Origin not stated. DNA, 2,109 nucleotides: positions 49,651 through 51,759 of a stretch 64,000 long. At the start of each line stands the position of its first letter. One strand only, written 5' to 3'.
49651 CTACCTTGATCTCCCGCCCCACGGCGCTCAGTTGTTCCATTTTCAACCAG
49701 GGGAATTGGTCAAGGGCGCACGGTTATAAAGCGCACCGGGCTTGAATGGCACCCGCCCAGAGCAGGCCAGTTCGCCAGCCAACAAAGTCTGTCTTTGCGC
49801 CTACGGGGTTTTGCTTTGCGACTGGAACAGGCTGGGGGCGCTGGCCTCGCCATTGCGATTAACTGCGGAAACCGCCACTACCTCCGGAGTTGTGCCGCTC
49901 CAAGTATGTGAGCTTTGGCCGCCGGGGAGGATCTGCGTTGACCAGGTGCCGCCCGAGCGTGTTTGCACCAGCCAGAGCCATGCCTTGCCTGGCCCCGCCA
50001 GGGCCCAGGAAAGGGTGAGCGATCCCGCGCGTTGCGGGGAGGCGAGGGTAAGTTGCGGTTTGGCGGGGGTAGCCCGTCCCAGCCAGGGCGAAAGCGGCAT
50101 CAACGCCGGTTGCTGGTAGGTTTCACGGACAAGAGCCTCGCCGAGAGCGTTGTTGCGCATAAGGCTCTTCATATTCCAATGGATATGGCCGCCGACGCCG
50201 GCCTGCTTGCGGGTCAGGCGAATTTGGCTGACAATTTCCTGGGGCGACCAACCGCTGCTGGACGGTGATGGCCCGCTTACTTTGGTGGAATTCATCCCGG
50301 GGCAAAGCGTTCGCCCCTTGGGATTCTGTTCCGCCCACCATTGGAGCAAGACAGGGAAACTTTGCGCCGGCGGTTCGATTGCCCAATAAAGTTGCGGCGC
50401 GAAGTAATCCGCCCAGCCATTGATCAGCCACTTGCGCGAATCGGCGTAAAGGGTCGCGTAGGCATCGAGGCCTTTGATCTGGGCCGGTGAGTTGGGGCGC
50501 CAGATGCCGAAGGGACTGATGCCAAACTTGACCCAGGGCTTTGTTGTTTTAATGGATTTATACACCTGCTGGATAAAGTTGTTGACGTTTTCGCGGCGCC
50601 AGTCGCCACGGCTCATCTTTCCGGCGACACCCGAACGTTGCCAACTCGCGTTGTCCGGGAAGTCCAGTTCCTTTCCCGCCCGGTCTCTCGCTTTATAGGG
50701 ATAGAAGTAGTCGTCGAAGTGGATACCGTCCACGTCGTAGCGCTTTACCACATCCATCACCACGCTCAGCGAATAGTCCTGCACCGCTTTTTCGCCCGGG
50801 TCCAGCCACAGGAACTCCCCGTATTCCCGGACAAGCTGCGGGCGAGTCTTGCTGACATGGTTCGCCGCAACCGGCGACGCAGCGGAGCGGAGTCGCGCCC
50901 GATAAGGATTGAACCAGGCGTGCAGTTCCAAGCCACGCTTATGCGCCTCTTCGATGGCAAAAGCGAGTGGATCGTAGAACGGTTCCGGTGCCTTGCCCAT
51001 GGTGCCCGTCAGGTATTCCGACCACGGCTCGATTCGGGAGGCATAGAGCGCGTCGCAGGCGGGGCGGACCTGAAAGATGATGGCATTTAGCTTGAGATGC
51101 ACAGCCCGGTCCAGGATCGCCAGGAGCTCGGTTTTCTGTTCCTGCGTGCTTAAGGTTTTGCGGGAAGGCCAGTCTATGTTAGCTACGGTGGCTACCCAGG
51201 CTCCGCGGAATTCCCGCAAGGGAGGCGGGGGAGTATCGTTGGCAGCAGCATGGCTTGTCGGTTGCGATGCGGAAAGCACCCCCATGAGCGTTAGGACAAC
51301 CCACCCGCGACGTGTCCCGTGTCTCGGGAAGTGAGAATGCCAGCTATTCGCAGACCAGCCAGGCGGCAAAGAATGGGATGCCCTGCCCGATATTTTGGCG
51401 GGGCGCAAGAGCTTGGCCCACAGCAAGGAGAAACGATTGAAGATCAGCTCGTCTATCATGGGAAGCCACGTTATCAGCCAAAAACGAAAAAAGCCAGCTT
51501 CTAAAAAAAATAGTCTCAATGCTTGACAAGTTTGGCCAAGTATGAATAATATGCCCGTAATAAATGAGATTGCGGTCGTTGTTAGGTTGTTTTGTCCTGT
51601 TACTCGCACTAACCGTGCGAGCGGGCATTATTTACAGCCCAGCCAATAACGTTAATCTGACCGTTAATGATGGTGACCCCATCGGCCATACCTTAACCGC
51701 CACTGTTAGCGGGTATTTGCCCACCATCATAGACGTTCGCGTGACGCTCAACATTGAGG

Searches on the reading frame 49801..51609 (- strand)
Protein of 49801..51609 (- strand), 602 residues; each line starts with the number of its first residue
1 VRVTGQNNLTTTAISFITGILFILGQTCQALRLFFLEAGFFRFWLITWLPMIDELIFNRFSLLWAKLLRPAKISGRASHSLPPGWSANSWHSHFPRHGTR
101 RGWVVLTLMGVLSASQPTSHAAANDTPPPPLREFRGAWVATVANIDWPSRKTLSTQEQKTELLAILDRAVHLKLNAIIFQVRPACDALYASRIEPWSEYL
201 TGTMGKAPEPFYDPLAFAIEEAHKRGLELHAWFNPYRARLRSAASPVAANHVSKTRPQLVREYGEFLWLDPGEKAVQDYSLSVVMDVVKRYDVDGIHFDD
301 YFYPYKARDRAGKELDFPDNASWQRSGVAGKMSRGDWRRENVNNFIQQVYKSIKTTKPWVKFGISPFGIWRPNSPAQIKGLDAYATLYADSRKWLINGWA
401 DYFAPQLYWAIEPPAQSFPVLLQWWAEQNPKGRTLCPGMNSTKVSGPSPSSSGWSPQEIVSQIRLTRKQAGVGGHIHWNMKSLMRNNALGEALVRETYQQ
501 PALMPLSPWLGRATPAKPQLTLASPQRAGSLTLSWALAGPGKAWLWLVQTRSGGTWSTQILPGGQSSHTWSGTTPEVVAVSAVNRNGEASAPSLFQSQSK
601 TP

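Call 69: search_protein_families(library=pfam, proteins=[window:49801-51609:-], max_evalue=0.01)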
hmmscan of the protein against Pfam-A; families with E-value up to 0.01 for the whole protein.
window:49801-51609:- (602 aa): 2 families
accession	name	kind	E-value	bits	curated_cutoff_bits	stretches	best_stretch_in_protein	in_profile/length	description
PF02638.21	GHL10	-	4.5e-69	233.4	27.9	1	133-454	1-309/311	Glycosyl hydrolase-like 10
PF13200.12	DUF4015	-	0.00021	21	27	1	219-370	67-198/313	Putative glycosyl hydrolase domain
